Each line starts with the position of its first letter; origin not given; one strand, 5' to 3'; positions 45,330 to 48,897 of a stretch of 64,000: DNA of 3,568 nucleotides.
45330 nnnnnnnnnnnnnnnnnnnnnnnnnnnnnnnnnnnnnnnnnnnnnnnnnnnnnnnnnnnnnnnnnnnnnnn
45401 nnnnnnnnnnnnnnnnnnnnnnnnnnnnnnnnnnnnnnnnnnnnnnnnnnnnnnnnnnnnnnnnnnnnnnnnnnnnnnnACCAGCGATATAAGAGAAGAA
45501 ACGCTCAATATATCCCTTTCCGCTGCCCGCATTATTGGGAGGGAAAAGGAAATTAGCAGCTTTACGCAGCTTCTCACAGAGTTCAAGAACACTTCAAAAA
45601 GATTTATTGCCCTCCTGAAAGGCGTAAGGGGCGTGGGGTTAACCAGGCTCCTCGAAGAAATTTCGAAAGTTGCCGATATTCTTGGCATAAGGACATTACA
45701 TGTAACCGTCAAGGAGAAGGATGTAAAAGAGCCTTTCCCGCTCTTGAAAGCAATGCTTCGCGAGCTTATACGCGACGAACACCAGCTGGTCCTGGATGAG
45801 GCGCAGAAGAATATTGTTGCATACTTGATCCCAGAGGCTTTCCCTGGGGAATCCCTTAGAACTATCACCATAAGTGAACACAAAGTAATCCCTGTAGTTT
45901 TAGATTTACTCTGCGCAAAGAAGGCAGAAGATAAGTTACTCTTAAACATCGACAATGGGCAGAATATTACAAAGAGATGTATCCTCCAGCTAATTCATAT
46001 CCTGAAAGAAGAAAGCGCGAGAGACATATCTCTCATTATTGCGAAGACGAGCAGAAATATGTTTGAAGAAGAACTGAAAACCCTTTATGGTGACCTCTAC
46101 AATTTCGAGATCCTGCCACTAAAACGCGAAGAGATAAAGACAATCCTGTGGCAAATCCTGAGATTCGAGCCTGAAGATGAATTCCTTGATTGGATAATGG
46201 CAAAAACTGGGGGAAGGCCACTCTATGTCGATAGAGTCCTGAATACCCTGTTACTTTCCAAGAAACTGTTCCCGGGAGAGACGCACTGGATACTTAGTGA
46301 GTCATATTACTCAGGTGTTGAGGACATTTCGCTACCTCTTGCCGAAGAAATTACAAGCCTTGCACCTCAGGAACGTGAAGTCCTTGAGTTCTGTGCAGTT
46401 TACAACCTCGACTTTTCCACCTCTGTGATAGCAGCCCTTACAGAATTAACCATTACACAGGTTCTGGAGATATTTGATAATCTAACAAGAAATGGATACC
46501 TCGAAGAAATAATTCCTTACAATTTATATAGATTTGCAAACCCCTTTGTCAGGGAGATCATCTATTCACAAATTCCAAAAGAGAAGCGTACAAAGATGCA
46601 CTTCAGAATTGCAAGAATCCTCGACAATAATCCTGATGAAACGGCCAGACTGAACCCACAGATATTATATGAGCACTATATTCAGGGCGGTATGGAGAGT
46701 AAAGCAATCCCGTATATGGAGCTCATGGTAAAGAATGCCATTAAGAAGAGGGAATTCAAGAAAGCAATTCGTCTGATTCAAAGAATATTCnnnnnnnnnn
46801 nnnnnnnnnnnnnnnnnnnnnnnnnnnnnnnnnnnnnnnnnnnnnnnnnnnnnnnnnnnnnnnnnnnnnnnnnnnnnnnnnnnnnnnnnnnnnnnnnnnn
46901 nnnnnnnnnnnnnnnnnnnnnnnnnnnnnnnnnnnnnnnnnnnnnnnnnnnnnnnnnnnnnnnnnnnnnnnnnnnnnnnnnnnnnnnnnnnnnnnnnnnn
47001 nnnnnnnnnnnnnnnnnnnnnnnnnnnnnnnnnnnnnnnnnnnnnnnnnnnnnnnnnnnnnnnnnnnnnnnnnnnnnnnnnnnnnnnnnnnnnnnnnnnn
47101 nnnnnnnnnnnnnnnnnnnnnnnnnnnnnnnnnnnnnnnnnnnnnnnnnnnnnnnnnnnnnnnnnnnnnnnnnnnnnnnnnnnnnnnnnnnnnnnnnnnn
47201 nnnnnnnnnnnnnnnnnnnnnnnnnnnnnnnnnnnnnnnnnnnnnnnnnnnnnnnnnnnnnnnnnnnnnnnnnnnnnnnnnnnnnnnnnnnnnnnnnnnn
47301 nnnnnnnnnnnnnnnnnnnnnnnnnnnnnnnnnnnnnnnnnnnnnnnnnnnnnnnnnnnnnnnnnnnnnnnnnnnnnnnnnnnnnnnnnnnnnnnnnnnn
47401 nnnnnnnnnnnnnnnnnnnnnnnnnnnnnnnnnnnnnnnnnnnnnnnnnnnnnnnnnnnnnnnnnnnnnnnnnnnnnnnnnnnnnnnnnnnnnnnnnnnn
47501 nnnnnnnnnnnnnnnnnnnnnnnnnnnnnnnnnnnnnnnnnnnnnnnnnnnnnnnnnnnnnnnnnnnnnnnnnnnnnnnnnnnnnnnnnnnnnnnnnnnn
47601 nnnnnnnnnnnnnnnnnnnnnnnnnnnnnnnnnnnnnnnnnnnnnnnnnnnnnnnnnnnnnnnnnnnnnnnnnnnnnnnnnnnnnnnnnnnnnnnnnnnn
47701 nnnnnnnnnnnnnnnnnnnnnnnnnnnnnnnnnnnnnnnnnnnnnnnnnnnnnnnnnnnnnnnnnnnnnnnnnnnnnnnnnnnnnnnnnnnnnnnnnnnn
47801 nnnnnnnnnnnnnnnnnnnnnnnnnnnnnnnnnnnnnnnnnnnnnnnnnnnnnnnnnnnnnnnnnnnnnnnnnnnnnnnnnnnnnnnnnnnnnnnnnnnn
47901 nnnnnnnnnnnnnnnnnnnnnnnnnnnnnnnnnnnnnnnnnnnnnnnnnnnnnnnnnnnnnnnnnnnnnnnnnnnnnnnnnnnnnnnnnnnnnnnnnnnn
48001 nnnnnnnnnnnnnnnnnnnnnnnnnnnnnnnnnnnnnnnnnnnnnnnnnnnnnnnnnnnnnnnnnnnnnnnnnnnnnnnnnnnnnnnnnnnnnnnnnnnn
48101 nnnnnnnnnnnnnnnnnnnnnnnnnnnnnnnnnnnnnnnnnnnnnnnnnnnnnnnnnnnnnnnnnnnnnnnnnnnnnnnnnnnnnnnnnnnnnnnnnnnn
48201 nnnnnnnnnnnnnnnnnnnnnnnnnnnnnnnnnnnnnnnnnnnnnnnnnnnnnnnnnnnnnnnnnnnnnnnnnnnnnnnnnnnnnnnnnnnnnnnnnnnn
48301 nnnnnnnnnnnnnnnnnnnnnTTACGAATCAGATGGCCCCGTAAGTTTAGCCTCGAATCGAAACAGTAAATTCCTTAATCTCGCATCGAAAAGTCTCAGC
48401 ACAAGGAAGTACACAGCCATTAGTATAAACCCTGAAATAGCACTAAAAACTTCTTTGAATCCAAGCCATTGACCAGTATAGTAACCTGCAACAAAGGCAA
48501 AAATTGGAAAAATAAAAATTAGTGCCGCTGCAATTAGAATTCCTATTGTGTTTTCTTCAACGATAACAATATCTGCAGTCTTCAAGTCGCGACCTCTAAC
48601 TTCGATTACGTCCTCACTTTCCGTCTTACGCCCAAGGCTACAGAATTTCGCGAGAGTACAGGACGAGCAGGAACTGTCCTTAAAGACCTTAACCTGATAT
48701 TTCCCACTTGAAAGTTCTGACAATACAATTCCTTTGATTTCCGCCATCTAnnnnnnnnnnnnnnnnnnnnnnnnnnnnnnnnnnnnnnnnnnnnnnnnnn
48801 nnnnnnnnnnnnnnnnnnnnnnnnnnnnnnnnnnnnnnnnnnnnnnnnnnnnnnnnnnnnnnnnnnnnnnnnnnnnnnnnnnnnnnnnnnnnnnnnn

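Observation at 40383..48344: Paired giant STAND signalling proteins with opposite second-messenger outputs; the GGDEF paralog has a dead NTPase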

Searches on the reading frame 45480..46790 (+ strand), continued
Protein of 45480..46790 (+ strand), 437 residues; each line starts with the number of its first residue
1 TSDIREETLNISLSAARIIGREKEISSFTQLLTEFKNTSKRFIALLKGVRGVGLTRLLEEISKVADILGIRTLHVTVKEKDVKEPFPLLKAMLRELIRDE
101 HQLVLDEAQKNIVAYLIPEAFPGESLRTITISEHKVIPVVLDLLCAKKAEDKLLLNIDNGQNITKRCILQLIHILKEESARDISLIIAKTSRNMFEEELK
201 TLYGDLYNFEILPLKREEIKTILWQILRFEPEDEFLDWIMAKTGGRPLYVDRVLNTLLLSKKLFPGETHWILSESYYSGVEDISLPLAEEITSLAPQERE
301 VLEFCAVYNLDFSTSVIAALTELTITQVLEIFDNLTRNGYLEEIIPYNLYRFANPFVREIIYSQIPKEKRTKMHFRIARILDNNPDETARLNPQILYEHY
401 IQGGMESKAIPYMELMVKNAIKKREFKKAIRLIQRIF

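Call 65: find_encoding_contigs(protein=P0241, flank=10000, max_places=2)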
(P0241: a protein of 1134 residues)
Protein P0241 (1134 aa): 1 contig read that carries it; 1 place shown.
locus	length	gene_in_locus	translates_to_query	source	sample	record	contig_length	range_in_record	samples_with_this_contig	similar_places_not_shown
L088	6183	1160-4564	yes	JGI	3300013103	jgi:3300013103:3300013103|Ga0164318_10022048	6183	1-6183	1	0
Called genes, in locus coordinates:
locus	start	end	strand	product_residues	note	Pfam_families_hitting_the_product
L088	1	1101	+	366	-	?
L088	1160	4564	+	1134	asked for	PF00990:GGDEF, PF01637:ATPase_2, PF13191:AAA_16, PF13401:AAA_22, PF07719:TPR_2 (faint), PF17874:TPR_MalT (faint), PF13374:TPR_10 (faint), PF13424:TPR_12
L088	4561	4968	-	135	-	PF04246:RseC_MucC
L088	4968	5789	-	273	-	PF04060:FeS, PF12838:Fer4_7 (weak), PF13187:Fer4_9 (weak), PF13237:Fer4_10 (weak), PF14697:Fer4_21, PF12797:Fer4_2 (weak), PF12837:Fer4_6 (weak), PF00037:Fer4, +1 more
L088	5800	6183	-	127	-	?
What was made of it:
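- The contig of the canonical positional ortholog P0241 is too short to say whether adjacency predates the loss (call 65).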

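Call 67: find_homologous_proteins(query=P0241, max_evalue=1e-60)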
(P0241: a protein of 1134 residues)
Query P0241 (1134 aa): 54 proteins with E <= 1e-60 among 8000 candidates.
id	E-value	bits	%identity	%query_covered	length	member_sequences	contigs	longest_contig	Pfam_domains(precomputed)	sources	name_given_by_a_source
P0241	0.0e+0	2508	100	100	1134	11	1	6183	PF17874.8,PF13424.13,PF13401.13,PF00990.27,PF01637.25,PF07719.24,PF13191.13,PF13374.13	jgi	-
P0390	0.0e+0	2340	93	100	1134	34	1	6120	PF17874.8,PF13424.13,PF13401.13,PF00990.27,PF01637.25,PF13181.13,PF07719.24,PF13191.13,PF13374.13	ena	-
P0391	5.9e-152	526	44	14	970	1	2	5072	PF22335.2,PF24898.3,PF00990.27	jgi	-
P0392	1.8e-106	375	28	77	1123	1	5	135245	PF10602.16,PF14853.13,PF10579.15,PF13176.13,PF24885.2,PF13428.13,PF00990.27,PF13191.13,PF13374.13,PF14559.13,PF17874.8,PF00515.35,PF13424.13,PF14938.13,PF24898.3,PF13181.13,PF07719.24,PF13174.13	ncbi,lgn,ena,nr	ncbi:tetratricopeptide repeat protein [candidate division WOR-3 bacterium]|nr:tetratricopeptide repe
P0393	1.6e-105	372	29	74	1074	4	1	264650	PF10602.16,PF13414.13,PF13176.13,PF24885.2,PF13428.13,PF00990.27,PF13191.13,PF13374.13,PF10345.16,PF17874.8,PF00515.35,PF04212.25,PF13424.13,PF14938.13,PF13432.13,PF13181.13,PF07719.24,PF13174.13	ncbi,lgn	-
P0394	2.3e-104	369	29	74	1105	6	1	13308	PF10602.16,PF17874.8,PF00515.35,PF13424.13,PF13176.13,PF14938.13,PF00990.27,PF13181.13,PF07719.24,PF13191.13,PF13374.13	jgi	jgi:diguanylate cyclase (GGDEF)-like protein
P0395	2.8e-104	368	29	81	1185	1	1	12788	PF10602.16,PF23914.2,PF12862.14,PF13176.13,PF00990.27,PF13191.13,PF13374.13,PF17874.8,PF00515.35,PF13424.13,PF14938.13,PF13181.13,PF07719.24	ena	-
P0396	5.7e-104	367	28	77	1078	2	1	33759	PF10602.16,PF13176.13,PF13428.13,PF00990.27,PF13191.13,PF13374.13,PF17874.8,PF00515.35,PF13424.13,PF14938.13,PF13432.13,PF13181.13,PF07719.24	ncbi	-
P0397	3.9e-103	364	28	88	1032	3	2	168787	PF12862.14,PF13176.13,PF13428.13,PF00990.27,PF13191.13,PF13374.13,PF17874.8,PF00515.35,PF13424.13,PF28559.1,PF14938.13,PF24898.3,PF13181.13,PF07719.24,PF13174.13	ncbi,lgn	-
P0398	2.7e-102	362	27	78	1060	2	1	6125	PF13176.13,PF24885.2,PF13401.13,PF13428.13,PF00990.27,PF13191.13,PF13374.13,PF17874.8,PF00515.35,PF13424.13,PF14938.13,PF13432.13,PF13181.13,PF07719.24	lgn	-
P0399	3.8e-102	361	28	77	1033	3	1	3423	PF10602.16,PF12862.14,PF13176.13,PF00990.27,PF13191.13,PF13374.13,PF17874.8,PF00515.35,PF13424.13,PF28559.1,PF13181.13,PF08626.17,PF07719.24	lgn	-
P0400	5.6e-101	357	29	78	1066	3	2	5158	PF10602.16,PF12862.14,PF13414.13,PF04781.18,PF23300.4,PF13176.13,PF13428.13,PF00990.27,PF13191.13,PF13374.13,PF10345.16,PF17874.8,PF00515.35,PF13424.13,PF14938.13,PF13432.13,PF13181.13,PF07719.24,PF13174.13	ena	-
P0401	6.5e-101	357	25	88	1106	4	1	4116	PF10602.16,PF13176.13,PF24885.2,PF00990.27,PF13191.13,PF13374.13,PF10345.16,PF17874.8,PF00515.35,PF13424.13,PF13181.13,PF07719.24,PF13174.13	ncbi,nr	ncbi:tetratricopeptide repeat protein, partial [candidate division WOR-3 bacterium]|nr:tetratricopep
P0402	9.1e-99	350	28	77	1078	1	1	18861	PF10602.16,PF13176.13,PF00990.27,PF13191.13,PF13374.13,PF17874.8,PF00515.35,PF13424.13,PF14938.13,PF13432.13,PF13181.13,PF07719.24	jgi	-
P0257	3.0e-98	348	27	78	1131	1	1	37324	PF13431.13,PF12862.14,PF13176.13,PF24885.2,PF13428.13,PF00990.27,PF13191.13,PF13374.13,PF14559.13,PF17874.8,PF00515.35,PF13424.13,PF14938.13,PF13432.13,PF13181.13,PF07719.24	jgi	jgi:diguanylate cyclase (GGDEF)-like protein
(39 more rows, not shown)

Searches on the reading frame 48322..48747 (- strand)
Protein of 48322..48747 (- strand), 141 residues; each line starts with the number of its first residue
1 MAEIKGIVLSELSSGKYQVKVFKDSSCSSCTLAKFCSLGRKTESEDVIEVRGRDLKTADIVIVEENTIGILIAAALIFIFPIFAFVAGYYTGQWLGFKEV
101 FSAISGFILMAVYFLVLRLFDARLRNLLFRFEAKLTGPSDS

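Call 43: search_protein_families(library=pfam, proteins=[window:48322-48747:-], max_evalue=0.01)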
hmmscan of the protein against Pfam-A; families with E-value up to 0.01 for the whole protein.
window:48322-48747:- (141 aa): 1 family
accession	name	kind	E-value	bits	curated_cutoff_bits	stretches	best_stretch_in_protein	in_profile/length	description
PF04246.17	RseC_MucC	-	2e-20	73.4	24.4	1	12-125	4-119/130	Positive regulator of sigma(E), RseC/MucC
